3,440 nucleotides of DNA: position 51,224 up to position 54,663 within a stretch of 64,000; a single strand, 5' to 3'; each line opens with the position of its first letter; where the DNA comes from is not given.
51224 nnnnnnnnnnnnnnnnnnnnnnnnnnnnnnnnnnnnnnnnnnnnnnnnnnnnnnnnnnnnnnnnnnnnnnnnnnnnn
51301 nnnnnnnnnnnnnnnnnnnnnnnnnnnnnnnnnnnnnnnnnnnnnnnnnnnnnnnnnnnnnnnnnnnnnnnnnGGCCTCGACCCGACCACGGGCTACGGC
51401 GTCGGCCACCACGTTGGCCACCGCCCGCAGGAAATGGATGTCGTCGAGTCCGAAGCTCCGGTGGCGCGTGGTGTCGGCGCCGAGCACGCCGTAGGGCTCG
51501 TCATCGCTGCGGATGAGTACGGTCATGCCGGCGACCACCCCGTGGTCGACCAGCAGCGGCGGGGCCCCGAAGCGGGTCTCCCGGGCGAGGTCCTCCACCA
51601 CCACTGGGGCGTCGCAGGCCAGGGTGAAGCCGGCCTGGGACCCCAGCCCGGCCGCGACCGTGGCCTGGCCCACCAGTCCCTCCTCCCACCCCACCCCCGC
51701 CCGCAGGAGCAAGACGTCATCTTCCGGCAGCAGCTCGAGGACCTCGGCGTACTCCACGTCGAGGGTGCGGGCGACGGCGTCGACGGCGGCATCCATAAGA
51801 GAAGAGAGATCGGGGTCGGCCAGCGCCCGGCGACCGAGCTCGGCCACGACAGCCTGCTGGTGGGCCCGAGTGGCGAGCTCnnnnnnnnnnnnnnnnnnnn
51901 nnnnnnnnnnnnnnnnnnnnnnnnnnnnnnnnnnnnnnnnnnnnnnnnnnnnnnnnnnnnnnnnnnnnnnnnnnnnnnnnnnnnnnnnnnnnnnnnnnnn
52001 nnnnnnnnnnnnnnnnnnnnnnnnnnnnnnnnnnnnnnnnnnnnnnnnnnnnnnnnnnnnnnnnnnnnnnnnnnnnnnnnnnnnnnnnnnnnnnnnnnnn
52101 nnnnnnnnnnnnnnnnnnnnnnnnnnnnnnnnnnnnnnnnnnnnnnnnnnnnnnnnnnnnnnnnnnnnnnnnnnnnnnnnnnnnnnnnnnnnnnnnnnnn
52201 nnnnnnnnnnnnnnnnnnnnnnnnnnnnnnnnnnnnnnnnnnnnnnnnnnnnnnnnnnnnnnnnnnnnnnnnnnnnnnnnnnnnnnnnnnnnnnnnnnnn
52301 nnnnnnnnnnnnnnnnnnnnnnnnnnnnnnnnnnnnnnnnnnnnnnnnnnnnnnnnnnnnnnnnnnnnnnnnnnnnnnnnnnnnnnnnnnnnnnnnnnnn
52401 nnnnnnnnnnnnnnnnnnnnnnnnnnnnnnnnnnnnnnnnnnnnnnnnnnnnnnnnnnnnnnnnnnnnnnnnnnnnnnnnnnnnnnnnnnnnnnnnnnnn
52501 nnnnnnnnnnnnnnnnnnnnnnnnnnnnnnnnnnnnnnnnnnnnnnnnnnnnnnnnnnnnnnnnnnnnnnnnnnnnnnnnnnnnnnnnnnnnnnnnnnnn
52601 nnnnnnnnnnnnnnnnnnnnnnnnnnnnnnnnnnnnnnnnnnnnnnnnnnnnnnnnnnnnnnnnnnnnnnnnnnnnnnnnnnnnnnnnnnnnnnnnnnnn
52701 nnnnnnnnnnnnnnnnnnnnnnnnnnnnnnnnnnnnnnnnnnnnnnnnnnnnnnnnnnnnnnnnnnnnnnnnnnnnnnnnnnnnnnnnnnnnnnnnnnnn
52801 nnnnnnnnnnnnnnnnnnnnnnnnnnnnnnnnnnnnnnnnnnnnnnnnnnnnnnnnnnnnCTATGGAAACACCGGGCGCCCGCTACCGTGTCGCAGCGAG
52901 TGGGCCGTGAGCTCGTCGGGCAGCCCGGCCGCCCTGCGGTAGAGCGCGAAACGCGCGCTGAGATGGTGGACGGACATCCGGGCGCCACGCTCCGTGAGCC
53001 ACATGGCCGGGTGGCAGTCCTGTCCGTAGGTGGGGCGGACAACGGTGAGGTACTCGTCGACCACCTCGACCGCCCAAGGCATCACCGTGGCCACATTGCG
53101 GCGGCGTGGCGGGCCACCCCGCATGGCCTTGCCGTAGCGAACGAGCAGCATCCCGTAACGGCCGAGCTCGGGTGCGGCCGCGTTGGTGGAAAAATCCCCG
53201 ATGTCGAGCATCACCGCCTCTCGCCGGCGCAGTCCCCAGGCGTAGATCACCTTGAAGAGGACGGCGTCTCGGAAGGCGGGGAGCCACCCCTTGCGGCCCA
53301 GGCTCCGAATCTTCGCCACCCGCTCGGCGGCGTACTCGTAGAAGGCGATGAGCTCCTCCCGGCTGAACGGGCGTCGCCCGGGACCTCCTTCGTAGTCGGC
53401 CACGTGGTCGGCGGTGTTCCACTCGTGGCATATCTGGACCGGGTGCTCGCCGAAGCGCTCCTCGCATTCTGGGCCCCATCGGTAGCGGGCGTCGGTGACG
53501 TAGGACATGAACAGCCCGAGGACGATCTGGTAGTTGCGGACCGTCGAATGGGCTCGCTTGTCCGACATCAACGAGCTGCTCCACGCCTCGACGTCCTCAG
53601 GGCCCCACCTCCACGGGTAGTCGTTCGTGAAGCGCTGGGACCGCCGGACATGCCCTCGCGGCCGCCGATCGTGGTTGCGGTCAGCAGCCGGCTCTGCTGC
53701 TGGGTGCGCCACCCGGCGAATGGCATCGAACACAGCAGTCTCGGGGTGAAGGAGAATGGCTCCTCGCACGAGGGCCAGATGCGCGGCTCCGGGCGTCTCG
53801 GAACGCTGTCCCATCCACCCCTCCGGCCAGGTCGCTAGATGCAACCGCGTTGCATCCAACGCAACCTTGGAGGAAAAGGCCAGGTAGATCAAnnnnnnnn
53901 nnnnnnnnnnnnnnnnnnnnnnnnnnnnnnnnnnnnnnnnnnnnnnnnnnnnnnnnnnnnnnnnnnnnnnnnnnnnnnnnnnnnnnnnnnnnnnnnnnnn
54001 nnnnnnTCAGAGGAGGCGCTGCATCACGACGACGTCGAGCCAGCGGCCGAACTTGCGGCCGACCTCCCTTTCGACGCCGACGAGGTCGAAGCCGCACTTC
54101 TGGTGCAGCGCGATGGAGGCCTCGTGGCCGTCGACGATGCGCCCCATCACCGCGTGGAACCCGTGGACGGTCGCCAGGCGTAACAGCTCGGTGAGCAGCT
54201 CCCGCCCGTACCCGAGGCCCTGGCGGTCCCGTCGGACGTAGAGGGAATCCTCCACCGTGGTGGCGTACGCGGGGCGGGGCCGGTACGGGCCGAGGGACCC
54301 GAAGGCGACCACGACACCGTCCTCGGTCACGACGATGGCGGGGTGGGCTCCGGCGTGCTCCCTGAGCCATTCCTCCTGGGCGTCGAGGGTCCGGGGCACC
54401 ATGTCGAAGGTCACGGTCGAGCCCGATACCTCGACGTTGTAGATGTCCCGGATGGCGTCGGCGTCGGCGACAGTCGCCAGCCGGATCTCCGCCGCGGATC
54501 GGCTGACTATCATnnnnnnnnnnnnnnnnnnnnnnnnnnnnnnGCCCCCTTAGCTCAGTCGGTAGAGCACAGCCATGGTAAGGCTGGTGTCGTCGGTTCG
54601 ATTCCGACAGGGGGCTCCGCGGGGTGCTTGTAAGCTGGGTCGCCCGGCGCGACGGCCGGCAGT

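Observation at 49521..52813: Two-component system whose sensor kinase contains GAF domains generated by perfect 507-bp tandem duplication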

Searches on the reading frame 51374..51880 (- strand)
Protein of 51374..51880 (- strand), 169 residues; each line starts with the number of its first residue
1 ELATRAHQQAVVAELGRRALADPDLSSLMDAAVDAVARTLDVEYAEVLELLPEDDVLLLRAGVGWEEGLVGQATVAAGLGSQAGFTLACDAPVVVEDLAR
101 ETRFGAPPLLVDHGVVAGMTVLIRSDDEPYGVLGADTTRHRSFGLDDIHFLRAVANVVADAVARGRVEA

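Call 24: search_solved_structures(query=window:51374-51880:-, max_evalue=0.01, show_alignments=3)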
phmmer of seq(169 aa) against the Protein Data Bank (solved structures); distinct sequences matched with E-value up to 0.01: 5.
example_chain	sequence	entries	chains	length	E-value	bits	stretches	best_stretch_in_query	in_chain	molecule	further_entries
3e0y_A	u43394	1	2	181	4.8e-08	36.4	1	3-163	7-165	Conserved domain protein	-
8jrc_A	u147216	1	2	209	0.00017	24.9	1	46-167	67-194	Nif-specific regulatory protein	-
4ynr_A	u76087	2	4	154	0.0006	23.1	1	19-167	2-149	Redox sensor histidine kinase response regulator DevS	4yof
2w3d_A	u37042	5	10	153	0.0036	20.6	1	21-167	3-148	TWO COMPONENT SENSOR HISTIDINE KINASE DEVS (GAF FAMILY PROTEIN)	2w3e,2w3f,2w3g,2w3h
2y79_A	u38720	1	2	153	0.0073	19.6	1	21-167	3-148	REDOX SENSOR HISTIDINE KINASE RESPONSE REGULATOR DEVS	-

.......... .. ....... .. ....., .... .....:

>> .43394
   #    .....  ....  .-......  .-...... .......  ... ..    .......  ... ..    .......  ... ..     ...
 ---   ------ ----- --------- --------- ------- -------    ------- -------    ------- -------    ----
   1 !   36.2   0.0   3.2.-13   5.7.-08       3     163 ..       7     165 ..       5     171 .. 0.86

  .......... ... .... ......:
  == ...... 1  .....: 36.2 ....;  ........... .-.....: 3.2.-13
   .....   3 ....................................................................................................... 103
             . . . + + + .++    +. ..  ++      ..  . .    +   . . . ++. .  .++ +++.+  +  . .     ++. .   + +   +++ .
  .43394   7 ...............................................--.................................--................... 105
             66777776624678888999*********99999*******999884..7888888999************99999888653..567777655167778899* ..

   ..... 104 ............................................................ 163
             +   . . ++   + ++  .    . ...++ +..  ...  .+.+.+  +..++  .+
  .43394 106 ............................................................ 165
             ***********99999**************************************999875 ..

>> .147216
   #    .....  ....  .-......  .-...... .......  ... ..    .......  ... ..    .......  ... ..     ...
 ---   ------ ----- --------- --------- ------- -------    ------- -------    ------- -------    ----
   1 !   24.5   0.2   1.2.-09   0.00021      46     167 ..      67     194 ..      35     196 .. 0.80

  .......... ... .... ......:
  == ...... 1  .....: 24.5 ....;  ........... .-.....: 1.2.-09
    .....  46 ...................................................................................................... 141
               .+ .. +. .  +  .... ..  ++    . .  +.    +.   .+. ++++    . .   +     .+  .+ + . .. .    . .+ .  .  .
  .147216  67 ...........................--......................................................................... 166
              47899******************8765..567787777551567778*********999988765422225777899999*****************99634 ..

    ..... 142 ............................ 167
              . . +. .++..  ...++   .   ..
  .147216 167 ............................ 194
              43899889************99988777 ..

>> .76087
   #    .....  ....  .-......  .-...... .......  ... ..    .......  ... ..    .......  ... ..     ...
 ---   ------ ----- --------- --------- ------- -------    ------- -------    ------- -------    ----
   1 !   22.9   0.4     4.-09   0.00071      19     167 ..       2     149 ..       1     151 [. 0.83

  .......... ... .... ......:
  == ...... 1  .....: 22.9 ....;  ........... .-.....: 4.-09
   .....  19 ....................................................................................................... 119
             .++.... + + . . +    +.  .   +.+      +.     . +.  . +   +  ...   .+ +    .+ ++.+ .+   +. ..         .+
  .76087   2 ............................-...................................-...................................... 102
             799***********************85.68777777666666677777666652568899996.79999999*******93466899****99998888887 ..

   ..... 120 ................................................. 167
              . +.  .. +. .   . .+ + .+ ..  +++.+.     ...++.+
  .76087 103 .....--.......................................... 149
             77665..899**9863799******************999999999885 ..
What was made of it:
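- On DevS/DosT haem-GAF kinases: In the HMMER alignment to DevS GAF-A (4ynr, E 6e-4), the histidine of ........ aligns with Leu of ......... (call 24).
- Closest known: DevS. Different: The haem-ligating His149 of DevS aligns with a Leu here (call 24).
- Tried and rejected: PDB sequence hits are weak (3e0y, NifA, DevS GAF-A; call 24).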

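Call 50: predict_structure(alignment_id=A2)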
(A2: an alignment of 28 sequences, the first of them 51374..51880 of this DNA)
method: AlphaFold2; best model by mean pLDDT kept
length: 169 residues; sequences in the alignment: 28
mean_pLDDT: 94.4   pTM: 0.91
mean pLDDT of the five models: 94.4, 94.4, 94.1, 94.0, 93.4
residues with pLDDT >= 90: 145; 70-90: 24; 50-70: 0; < 50: 0
segments of 3 or more residues with pLDDT < 50: none
pLDDT, mean of each block of 10 residues (from residue 1): 91 97 92 98 98 90 97 93 95 95 94 97 90 97 96 97 86
secondary structure, 60 per line:
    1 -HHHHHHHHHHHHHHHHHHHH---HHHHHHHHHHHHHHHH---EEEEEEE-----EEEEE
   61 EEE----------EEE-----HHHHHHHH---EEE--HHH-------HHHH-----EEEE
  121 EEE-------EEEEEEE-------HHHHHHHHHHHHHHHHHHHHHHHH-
elements in order: H2-21 H25-40 E44-50 E56-63 E74-76 H82-89 E93-95 H108-111 E117-123 E131-137 H145-168
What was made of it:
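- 51374..51880 (-): GAF unit 2 (residues 312-480): x1 plus a2. Matches unit 1 at 506/507 nt. This is the extra module relative to two-GAF orthologues. Modelled alone at pLDDT 94.4 (call 50).
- On GAF domain: The unit model has pLDDT 94.4 (call 50).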

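Call 69: search_protein_representatives(protein=window:51374-51880:-)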
Query: 169 residues. Proteins with E-value up to 0.001 (for the whole library): 10273; up to 1e-10: 7020; up to 1e-30: 2764. The best 150 are listed.
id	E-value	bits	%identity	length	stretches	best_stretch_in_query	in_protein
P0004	1.4e-122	421.5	65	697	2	1-168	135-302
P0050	1.0e-113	392.8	53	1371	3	1-168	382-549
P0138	9.8e-94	327.9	43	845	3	3-168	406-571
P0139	2.7e-93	326.5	52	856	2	2-167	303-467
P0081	6.5e-93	325.2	53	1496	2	2-168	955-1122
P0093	2.2e-92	323.5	53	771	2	1-168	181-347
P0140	9.4e-92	321.4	53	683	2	4-168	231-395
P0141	5.7e-91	318.9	52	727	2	2-167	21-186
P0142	8.9e-90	315.0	53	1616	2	6-168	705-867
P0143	2.7e-89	313.5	50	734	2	5-168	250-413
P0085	8.2e-88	308.6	54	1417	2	6-168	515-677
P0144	2.9e-87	306.8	46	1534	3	4-168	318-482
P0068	3.2e-87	306.7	52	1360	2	1-167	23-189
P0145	1.7e-86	304.3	51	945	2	3-168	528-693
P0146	7.7e-85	299.0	51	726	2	1-169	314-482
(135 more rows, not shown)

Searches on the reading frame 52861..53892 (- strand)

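Call 5: search_protein_families(library=pfam, proteins=[window:52861-53892:-], max_evalue=0.01)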
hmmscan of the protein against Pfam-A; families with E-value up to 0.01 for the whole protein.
window:52861-53892:- (343 aa): 1 family
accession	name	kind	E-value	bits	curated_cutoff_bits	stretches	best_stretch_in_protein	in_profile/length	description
PF00589.27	Phage_integrase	-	1.4e-06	28.6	27.1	1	207-336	22-135/172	Phage integrase family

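Call 36: search_protein_families(library=ncbifam, proteins=[window:52861-53892:-], max_evalue=0.001)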
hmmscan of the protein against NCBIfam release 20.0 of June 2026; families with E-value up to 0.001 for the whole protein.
window:52861-53892:- (343 aa): 5 families
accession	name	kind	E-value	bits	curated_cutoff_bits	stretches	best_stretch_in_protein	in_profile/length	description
TIGR02224.1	recomb_XerC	equivalog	6.9e-12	45.3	335.15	1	204-335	125-243/295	tyrosine recombinase XerC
TIGR02225.1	recomb_XerD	equivalog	4.1e-09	36.2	329.6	1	206-336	123-241/290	site-specific tyrosine recombinase XerD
NF001399.0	PRK00283.1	subfamily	9.7e-08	31.6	279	1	206-335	133-249/300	tyrosine recombinase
NF040815.2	recomb_XerA_Arch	equivalog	3.5e-06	26.8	220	0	291-335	176-220/263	site-specific tyrosine recombinase/integron integrase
NF002331.0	PRK01287.1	subfamily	1e-05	24.7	371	1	203-336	158-279/365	site-specific tyrosine recombinase XerC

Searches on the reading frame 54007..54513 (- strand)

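Call 5: search_protein_families(library=pfam, proteins=[window:54007-54513:-], max_evalue=0.01)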
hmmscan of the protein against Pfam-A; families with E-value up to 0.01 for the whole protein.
window:54007-54513:- (168 aa): 5 families
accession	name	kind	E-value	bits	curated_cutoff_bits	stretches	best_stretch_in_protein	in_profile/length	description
PF13420.13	Acetyltransf_4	-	1.2e-16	61.6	24.3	1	10-162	1-154/155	Acetyltransferase (GNAT) domain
PF00583.31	Acetyltransf_1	-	2.7e-16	60.3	20.7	1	38-142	18-116/116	Acetyltransferase (GNAT) family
PF13302.13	Acetyltransf_3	-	5.8e-11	43.7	25.4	1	10-142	4-137/138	Acetyltransferase (GNAT) domain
PF13508.13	Acetyltransf_7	-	2.5e-08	34.6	27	1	60-142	6-82/84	Acetyltransferase (GNAT) domain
PF13673.13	Acetyltransf_10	-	0.0027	18.1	23.6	1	89-151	55-116/128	Acetyltransferase (GNAT) domain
